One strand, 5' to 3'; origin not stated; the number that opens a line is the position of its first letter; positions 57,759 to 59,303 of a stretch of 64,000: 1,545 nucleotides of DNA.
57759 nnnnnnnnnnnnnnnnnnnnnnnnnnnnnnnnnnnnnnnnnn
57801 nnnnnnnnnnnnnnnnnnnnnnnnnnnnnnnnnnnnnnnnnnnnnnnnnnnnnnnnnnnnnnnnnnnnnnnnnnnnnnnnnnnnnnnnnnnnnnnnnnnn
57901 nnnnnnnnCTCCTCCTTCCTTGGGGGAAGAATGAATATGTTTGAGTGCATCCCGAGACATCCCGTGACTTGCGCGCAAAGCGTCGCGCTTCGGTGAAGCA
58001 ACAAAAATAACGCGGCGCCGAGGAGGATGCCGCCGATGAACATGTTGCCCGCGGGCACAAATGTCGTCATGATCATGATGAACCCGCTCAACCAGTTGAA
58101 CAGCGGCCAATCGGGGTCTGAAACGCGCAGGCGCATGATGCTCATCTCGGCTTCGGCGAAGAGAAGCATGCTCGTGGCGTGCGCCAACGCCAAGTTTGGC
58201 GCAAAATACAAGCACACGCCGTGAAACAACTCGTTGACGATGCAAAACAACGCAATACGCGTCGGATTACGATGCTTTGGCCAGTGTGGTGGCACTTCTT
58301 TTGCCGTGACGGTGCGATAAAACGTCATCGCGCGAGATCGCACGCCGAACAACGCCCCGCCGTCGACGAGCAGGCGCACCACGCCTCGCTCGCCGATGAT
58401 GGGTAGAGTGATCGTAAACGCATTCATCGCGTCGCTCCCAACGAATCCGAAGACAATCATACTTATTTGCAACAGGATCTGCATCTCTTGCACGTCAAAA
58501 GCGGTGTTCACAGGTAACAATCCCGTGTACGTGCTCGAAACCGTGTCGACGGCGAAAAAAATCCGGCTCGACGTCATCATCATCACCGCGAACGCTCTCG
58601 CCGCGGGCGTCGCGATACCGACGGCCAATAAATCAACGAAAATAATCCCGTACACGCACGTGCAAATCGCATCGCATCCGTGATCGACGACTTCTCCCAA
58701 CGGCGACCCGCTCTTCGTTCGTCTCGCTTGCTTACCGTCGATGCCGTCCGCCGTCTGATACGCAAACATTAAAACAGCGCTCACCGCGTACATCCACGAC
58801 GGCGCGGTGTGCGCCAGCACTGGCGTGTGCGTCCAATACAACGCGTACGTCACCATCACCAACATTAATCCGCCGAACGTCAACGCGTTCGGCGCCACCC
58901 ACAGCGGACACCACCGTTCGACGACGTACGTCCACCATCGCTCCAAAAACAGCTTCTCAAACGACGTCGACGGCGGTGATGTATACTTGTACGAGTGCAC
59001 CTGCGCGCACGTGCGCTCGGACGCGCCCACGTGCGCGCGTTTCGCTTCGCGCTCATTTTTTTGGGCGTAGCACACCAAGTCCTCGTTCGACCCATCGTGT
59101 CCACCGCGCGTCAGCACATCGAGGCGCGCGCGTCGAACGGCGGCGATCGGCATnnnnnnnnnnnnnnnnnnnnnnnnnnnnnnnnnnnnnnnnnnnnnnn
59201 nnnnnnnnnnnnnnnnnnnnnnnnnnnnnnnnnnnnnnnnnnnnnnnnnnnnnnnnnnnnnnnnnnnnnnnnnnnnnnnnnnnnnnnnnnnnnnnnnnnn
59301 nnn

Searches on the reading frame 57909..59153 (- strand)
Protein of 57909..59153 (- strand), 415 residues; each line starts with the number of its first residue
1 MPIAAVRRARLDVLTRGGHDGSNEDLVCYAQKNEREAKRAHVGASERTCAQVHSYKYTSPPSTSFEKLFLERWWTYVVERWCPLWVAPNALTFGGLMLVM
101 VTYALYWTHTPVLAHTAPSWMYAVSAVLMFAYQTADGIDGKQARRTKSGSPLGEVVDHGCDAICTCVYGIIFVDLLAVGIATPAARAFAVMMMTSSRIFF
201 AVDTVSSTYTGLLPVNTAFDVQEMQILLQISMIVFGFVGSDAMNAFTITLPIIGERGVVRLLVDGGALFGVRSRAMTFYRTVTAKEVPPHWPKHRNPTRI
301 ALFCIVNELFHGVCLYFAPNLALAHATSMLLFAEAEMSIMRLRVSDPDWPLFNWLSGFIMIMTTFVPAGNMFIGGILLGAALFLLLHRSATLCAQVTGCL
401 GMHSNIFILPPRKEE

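Call 17: find_encoding_contigs(protein=window:57909-59153:-, flank=10000, max_places=4)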
Protein window:57909-59153:- (415 aa): 24 contigs read that carry it; 4 places shown.
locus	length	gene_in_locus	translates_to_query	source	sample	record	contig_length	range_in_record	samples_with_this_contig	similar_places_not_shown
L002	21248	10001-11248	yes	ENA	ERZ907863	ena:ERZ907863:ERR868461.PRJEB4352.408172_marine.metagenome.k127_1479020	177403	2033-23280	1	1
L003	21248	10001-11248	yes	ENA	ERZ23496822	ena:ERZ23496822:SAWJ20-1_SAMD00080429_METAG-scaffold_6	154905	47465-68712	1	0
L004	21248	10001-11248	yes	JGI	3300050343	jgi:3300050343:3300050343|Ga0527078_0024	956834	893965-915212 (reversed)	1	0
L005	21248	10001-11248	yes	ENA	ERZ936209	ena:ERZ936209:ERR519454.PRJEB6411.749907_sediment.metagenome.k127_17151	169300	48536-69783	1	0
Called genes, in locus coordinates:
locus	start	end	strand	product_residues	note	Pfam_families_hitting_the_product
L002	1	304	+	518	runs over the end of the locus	PF04258:Peptidase_A22B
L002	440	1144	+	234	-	-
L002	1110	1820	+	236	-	-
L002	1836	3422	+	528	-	PF00083:Sugar_tr, PF07690:MFS_1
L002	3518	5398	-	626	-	PF03055:RPE65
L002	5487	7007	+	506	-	PF00875:DNA_photolyase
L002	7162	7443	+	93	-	-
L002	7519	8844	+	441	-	PF13640:2OG-FeII_Oxy_3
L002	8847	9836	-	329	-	-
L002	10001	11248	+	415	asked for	PF01066:CDP-OH_P_transf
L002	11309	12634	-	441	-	-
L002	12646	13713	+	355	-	-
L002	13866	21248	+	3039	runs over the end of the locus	PF12624:VPS13_N (faint), PF25033:VPS13_M (weak), PF25036:VPS13_VAB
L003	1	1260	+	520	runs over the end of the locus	PF04258:Peptidase_A22B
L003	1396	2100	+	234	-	-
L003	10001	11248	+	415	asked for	PF01066:CDP-OH_P_transf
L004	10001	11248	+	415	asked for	PF01066:CDP-OH_P_transf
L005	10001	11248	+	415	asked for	PF01066:CDP-OH_P_transf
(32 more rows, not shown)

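Call 23: list_cluster_members(proteins=[window:57909-59153:-, window:61258-62580:-, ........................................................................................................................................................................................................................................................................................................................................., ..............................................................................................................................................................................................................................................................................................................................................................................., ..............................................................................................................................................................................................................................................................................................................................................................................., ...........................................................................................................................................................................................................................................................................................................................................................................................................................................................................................])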
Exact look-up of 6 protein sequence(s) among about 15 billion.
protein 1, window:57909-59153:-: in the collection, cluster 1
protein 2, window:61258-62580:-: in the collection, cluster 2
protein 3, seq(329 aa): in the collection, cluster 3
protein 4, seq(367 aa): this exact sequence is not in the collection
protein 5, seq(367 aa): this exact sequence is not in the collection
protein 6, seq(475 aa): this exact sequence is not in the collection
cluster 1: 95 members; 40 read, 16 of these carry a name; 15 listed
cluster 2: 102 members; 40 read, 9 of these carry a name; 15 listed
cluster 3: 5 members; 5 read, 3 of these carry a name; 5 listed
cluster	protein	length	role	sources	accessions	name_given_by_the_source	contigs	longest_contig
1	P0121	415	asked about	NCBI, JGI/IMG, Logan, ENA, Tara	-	phosphatidylglycerophosphate synthase | strand:+ start:222 stop:1469 length:1248 start_codon:yes stop_codon:yes gene_type:complete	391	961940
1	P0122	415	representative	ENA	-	-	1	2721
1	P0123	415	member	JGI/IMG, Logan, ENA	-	phosphatidylglycerophosphate synthase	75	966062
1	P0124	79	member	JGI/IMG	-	hypothetical protein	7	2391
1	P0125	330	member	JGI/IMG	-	phosphatidylglycerophosphate synthase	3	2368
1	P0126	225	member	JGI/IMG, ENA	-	hypothetical protein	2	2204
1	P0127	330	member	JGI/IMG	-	phosphatidylglycerophosphate synthase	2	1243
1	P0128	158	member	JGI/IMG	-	hypothetical protein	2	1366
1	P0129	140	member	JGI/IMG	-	hypothetical protein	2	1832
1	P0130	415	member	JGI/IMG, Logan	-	phosphatidylglycerophosphate synthase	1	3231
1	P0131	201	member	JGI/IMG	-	hypothetical protein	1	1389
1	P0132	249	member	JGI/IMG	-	hypothetical protein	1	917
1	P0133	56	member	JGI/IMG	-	hypothetical protein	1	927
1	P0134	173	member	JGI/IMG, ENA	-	hypothetical protein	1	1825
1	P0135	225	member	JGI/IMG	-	hypothetical protein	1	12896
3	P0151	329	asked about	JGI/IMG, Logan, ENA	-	GINS complex subunit 3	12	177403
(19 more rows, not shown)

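Call 25: find_encoding_contigs(protein=P0151, flank=6000, max_places=10)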
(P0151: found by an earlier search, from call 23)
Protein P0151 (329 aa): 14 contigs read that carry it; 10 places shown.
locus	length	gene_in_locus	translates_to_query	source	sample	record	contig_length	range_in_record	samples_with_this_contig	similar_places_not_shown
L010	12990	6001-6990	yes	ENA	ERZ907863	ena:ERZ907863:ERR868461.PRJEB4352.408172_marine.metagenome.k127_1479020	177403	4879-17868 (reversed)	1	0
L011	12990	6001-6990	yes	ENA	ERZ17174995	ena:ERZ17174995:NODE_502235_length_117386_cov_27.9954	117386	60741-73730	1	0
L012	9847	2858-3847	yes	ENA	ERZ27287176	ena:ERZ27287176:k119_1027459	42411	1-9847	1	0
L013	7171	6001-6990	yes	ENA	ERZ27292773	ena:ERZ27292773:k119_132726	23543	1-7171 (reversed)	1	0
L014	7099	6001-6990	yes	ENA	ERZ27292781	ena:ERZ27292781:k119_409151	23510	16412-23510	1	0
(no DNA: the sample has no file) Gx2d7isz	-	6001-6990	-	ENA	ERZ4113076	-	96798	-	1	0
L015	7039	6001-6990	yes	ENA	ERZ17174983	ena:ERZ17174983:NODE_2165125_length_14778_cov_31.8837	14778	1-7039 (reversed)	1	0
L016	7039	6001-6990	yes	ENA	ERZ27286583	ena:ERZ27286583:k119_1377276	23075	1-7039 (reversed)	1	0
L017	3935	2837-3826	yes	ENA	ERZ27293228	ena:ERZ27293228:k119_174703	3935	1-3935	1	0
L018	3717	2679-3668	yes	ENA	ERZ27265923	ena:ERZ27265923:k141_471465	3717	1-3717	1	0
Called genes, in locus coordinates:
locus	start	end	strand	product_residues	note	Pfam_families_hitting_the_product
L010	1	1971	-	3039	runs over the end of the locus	PF12624:VPS13_N (faint), PF25033:VPS13_M (weak), PF25036:VPS13_VAB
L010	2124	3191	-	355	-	-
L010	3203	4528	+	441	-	-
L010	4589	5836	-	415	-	PF01066:CDP-OH_P_transf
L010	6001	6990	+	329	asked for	-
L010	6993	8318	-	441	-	PF13640:2OG-FeII_Oxy_3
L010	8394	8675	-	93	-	-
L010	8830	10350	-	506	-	PF00875:DNA_photolyase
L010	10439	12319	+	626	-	PF03055:RPE65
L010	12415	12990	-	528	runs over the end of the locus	PF00083:Sugar_tr, PF07690:MFS_1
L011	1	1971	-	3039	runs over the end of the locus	PF12624:VPS13_N (faint), PF25033:VPS13_M (weak), PF25036:VPS13_VAB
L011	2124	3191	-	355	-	-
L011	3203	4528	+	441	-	-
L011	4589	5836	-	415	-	PF01066:CDP-OH_P_transf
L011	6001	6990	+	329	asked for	-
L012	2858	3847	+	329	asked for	-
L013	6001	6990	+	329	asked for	-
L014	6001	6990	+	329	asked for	-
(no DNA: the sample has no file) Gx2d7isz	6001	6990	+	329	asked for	-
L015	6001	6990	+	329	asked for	-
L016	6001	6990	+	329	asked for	-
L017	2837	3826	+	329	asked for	-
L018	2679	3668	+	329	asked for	-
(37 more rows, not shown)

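Call 26: search_protein_families(library=pfam, proteins=[P0151], max_evalue=1)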
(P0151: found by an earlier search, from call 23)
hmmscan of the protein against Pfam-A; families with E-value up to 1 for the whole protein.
P0151 (329 aa): 1 family
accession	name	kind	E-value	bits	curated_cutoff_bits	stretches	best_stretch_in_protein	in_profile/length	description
PF10150.14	RNase_E_G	-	0.027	14.3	25.5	1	78-154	91-169/270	Ribonuclease E/G family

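Call 28: find_homologous_proteins(query=P0151, max_evalue=0.001)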
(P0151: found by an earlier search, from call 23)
Query P0151 (329 aa): 63 proteins with E <= 0.001 among 6254 candidates.
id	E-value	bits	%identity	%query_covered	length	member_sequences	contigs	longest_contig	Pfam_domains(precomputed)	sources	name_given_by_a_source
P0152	1.8e-158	545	100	75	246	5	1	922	-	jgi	jgi:GINS complex subunit 3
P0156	2.3e-109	384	99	53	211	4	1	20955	-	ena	-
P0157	1.5e-80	289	74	53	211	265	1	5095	-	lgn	-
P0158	8.7e-79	283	73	53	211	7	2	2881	-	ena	-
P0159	8.7e-76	274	73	53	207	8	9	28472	-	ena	-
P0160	4.8e-75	271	72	53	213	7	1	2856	-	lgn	-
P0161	8.9e-75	270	73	53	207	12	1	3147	-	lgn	-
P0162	3.6e-73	265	73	53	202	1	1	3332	-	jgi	jgi:GINS complex subunit 3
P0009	3.9e-67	245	74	29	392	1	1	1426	PF13606.13,PF13857.13,PF12796.14,PF00023.37,PF13637.13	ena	-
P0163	1.1e-65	240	97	36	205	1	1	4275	PF12796.14,PF13637.13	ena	-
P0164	1.1e-65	240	97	36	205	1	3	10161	PF13857.13,PF12796.14,PF13637.13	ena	-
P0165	1.1e-65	240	97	36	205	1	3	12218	PF13857.13,PF12796.14,PF13637.13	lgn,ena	-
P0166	1.5e-65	240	97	36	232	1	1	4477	PF13857.13,PF12796.14,PF00023.37,PF13637.13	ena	-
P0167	1.5e-65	240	97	36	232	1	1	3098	PF13857.13,PF12796.14,PF00023.37,PF13637.13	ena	-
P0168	1.5e-65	240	97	36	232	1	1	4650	PF13606.13,PF13857.13,PF12796.14,PF00023.37,PF13637.13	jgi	jgi:hypothetical protein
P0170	2.3e-65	239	97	36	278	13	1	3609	PF13606.13,PF13857.13,PF12796.14,PF00023.37,PF13637.13,PF24521.3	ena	-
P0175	4.0e-57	212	56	53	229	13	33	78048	-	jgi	jgi:GINS complex subunit 3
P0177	3.4e-39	153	59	44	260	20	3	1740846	PF13857.13,PF12796.14,PF00023.37,PF13637.13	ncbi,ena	-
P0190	1.1e-33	135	75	28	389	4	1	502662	PF10394.16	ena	-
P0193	3.7e-31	127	76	27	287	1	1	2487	PF18263.8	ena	-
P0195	7.1e-31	126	76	27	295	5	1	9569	PF18263.8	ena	-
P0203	7.8e-30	123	75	26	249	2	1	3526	-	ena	-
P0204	1.0e-29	122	74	26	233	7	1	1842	-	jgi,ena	jgi:hypothetical protein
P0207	5.4e-29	120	74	27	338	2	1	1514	-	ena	-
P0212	8.9e-24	103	70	28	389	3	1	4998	-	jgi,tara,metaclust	tara:strand:+ start:121 stop:1290 length:1170 start_codon:yes stop_codon:yes gene_type:complete|meta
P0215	1.5e-20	92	76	21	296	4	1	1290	-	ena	-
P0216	2.7e-19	88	76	20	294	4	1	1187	-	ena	-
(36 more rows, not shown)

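Call 30: find_encoding_contigs(protein=P0156, flank=6000, max_places=6)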
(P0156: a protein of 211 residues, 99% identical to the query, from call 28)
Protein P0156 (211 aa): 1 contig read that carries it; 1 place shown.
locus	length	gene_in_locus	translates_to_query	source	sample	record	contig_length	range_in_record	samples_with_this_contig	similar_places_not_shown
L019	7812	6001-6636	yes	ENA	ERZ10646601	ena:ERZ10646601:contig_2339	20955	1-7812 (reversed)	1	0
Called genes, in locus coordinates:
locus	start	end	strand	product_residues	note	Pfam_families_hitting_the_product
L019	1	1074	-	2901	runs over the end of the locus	PF25033:VPS13_M (weak), PF25036:VPS13_VAB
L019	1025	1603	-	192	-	PF12624:VPS13_N (weak), PF13329:ATG2_CAD (weak)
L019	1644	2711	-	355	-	-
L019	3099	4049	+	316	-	PF05958:tRNA_U5-meth_tr (faint)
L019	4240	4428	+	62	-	-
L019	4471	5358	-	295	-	PF01066:CDP-OH_P_transf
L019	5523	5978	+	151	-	-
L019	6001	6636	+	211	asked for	-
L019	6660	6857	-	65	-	-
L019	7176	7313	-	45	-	-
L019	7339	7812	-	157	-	?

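Call 32: find_encoding_contigs(protein=P0159, flank=5000, max_places=3)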
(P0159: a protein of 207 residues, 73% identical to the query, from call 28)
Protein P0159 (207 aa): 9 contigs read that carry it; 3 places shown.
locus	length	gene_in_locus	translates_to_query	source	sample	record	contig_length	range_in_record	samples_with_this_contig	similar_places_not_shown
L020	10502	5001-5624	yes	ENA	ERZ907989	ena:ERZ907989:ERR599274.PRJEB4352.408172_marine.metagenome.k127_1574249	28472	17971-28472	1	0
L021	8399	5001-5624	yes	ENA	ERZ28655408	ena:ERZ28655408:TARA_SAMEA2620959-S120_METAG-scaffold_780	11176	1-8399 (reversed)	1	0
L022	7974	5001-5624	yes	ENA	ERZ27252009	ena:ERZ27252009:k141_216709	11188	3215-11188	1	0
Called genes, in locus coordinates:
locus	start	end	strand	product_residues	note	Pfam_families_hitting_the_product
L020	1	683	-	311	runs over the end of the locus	PF01255:Prenyltransf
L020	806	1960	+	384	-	PF00300:His_Phos_1 (faint)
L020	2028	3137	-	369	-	PF25539:Bestrophin_2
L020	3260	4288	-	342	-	PF01026:TatD_DNase, PF04909:Amidohydro_2 (weak)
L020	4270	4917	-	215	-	PF00702:Hydrolase, PF12710:HAD (weak), PF13419:HAD_2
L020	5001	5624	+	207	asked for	-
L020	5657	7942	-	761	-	PF11789:zf-Nse (weak), PF02190:LON_substr_bdg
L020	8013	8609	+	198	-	-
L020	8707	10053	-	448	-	PF16837:SF3A3, PF13297:SDE2_2C, PF11931:SF3a60_Prp9_C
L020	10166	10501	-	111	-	?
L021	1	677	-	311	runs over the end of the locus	PF01255:Prenyltransf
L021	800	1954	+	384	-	PF00300:His_Phos_1 (faint)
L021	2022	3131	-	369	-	PF25539:Bestrophin_2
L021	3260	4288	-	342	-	PF01026:TatD_DNase, PF04909:Amidohydro_2 (weak)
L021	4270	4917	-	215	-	PF00702:Hydrolase, PF12710:HAD (weak), PF13419:HAD_2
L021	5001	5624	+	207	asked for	-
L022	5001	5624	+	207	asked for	-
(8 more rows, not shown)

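Call 33: find_encoding_contigs(protein=P0175, flank=5000, max_places=3)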
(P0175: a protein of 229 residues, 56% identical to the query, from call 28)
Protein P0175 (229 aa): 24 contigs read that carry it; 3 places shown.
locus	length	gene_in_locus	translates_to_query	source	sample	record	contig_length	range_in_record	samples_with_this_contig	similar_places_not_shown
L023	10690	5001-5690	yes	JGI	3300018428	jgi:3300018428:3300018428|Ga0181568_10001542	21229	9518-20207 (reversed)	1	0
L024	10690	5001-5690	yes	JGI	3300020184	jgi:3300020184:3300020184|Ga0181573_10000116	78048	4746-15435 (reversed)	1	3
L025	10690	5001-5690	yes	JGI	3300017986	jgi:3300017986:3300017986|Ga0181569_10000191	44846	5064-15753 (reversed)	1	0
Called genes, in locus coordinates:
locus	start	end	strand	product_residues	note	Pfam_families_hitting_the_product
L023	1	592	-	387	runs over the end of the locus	PF01255:Prenyltransf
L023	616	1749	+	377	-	PF00300:His_Phos_1 (faint)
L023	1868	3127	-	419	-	PF25539:Bestrophin_2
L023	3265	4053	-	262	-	PF01026:TatD_DNase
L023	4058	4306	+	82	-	-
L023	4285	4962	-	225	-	PF00702:Hydrolase, PF12710:HAD, PF13419:HAD_2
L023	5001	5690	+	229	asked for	-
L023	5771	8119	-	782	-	PF11789:zf-Nse (weak), PF13445:zf-RING_UBOX (faint), PF02190:LON_substr_bdg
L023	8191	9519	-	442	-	PF16837:SF3A3, PF13297:SDE2_2C, PF11931:SF3a60_Prp9_C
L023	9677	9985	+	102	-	-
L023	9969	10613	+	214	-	-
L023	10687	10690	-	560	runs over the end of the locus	PF01416:PseudoU_synth_1 (weak)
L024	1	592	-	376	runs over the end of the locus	PF01255:Prenyltransf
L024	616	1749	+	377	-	PF00300:His_Phos_1 (faint)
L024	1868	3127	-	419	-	PF25539:Bestrophin_2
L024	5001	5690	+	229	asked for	-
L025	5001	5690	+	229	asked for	-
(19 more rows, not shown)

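Call 39: find_encoding_contigs(protein=P0157, flank=3000, max_places=10)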
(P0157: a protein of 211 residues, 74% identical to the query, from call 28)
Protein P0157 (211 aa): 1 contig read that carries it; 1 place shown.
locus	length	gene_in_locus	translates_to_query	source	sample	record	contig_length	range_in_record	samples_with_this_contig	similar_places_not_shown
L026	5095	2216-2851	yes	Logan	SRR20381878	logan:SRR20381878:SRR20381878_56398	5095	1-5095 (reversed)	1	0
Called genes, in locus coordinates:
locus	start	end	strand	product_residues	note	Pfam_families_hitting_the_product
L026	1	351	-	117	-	?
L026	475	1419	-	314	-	PF01026:TatD_DNase, PF04909:Amidohydro_2 (weak)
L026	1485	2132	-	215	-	PF00702:Hydrolase, PF12710:HAD (weak), PF13419:HAD_2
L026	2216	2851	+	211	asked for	-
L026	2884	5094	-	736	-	?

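Call 40: list_cluster_members(proteins=[P0157, P0177, P0159])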
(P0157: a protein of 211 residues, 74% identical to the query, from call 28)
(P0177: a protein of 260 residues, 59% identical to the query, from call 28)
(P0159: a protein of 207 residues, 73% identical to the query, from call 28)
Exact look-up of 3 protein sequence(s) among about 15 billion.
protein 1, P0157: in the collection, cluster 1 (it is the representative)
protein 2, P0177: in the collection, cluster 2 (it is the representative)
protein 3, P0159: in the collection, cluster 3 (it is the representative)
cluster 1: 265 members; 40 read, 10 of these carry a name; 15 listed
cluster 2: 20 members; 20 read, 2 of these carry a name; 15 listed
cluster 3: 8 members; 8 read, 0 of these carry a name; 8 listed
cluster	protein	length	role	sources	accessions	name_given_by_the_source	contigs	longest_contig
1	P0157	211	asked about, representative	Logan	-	-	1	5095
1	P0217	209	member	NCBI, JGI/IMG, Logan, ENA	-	GINS complex subunit 3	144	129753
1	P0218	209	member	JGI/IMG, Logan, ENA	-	GINS complex subunit 3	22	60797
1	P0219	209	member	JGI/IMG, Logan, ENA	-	GINS complex subunit 3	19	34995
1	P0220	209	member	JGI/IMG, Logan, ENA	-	GINS complex subunit 3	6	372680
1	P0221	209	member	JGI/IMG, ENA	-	GINS complex subunit 3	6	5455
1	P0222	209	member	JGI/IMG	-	GINS complex subunit 3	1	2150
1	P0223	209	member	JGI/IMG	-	GINS complex subunit 3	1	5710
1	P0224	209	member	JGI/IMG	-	GINS complex subunit 3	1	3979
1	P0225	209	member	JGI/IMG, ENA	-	GINS complex subunit 3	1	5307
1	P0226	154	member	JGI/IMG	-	GINS complex subunit 3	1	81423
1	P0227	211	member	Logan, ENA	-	-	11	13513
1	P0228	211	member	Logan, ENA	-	-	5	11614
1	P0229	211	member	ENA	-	-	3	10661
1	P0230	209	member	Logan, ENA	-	-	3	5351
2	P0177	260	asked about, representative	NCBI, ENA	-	-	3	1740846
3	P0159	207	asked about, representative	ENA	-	-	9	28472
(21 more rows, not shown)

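Call 41: find_encoding_contigs(protein=P0217, flank=2500, max_places=10)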
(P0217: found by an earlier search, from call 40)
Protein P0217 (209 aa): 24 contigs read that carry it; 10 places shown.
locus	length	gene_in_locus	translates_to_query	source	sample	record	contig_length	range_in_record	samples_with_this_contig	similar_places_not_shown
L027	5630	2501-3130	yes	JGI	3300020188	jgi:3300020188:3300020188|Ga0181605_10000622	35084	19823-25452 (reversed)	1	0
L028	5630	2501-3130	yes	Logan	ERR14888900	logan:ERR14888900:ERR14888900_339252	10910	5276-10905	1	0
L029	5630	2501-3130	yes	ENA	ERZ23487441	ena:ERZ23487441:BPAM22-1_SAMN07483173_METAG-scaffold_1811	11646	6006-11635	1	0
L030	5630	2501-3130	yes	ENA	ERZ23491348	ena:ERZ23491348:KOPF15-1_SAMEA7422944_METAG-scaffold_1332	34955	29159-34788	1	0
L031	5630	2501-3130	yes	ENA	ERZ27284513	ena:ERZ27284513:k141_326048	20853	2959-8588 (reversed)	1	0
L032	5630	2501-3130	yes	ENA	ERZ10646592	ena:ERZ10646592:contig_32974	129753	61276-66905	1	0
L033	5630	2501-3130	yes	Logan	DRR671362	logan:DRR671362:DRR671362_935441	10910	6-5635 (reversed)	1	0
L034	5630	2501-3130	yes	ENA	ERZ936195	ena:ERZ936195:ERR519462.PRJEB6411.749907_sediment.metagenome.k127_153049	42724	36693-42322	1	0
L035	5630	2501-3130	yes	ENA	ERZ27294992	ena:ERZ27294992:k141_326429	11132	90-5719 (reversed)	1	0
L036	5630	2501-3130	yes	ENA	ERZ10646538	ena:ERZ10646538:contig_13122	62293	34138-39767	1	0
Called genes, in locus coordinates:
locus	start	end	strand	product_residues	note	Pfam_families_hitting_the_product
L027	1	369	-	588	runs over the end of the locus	PF00085:Thioredoxin, PF04777:Evr1_Alr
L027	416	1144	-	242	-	PF11360:DUF3110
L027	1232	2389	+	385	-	PF12678:zf-rbx1 (weak), PF00097:zf-C3HC4 (weak), PF13445:zf-RING_UBOX (weak), PF13639:zf-RING_2, PF13920:zf-C3HC4_3, PF13923:zf-C3HC4_2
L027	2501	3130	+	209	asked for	-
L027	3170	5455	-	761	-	PF11789:zf-Nse (weak), PF02190:LON_substr_bdg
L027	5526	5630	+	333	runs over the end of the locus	-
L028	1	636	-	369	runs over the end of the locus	PF25539:Bestrophin_2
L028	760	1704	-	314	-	PF01026:TatD_DNase, PF04909:Amidohydro_2 (weak)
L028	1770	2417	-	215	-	PF00702:Hydrolase, PF12710:HAD (weak), PF13419:HAD_2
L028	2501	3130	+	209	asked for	-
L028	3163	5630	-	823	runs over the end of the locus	?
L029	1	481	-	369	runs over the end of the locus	PF25539:Bestrophin_2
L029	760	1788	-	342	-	PF01026:TatD_DNase, PF04909:Amidohydro_2 (weak)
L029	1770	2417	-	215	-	PF00702:Hydrolase, PF12710:HAD (weak), PF13419:HAD_2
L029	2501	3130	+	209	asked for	-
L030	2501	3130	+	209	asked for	-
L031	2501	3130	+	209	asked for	-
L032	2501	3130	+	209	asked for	-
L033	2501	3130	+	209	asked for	-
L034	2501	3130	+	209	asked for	-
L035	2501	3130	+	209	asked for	-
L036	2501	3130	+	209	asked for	-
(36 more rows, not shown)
